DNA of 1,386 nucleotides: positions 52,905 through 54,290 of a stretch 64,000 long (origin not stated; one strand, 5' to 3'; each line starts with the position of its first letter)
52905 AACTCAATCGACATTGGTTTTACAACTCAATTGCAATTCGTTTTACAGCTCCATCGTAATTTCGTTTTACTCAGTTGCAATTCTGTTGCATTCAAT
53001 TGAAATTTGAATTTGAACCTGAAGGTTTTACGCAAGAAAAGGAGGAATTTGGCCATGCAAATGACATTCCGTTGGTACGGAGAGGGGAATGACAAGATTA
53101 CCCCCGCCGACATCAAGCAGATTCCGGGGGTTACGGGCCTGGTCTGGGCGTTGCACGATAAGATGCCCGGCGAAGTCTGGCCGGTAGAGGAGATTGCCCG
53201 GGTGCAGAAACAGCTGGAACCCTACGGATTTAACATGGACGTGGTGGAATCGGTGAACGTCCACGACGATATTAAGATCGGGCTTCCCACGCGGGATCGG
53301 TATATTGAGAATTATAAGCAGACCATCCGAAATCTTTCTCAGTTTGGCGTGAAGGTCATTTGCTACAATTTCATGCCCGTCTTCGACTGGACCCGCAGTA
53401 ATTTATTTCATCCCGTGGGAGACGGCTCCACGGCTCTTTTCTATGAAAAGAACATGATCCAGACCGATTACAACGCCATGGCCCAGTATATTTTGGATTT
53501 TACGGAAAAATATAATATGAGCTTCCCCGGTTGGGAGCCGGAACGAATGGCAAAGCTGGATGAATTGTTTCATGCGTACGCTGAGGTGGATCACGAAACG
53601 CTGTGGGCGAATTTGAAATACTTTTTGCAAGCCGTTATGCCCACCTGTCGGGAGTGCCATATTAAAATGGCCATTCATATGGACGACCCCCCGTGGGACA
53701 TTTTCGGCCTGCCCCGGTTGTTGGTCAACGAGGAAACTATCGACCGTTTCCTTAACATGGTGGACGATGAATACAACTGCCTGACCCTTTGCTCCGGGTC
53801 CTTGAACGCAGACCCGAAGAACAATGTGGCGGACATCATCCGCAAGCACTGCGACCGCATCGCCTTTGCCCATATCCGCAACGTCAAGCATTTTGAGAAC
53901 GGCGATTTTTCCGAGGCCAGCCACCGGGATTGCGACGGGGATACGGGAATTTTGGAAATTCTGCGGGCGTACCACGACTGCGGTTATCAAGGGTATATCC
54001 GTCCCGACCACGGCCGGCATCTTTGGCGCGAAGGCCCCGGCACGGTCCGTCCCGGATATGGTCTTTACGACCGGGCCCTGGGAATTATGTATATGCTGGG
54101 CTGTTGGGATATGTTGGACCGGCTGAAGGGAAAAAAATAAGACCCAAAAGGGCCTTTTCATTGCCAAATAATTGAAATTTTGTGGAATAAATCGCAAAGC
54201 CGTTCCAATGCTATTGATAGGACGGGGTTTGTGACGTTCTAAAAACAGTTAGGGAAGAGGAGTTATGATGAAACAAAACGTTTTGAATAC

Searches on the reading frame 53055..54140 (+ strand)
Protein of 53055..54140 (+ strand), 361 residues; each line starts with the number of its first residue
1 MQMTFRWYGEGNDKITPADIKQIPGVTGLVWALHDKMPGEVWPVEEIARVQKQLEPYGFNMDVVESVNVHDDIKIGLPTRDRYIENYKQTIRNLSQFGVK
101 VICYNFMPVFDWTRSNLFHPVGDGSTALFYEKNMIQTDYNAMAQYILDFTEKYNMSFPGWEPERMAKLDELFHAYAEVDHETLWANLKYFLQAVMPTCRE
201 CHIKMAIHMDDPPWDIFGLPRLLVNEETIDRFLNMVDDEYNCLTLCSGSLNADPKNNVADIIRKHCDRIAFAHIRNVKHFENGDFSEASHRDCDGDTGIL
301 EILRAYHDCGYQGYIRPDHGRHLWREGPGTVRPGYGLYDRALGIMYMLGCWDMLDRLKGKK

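Call 50: search_protein_families(library=pfam, proteins=[window:53055-54140:+], max_evalue=0.00001)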
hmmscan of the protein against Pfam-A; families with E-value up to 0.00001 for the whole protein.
window:53055-54140:+ (361 aa): 1 family
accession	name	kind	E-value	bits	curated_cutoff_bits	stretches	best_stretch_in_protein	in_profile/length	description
PF03786.19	UxuA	-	4.4e-147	489.9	23.7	1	1-355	1-351/352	D-mannonate dehydratase (UxuA)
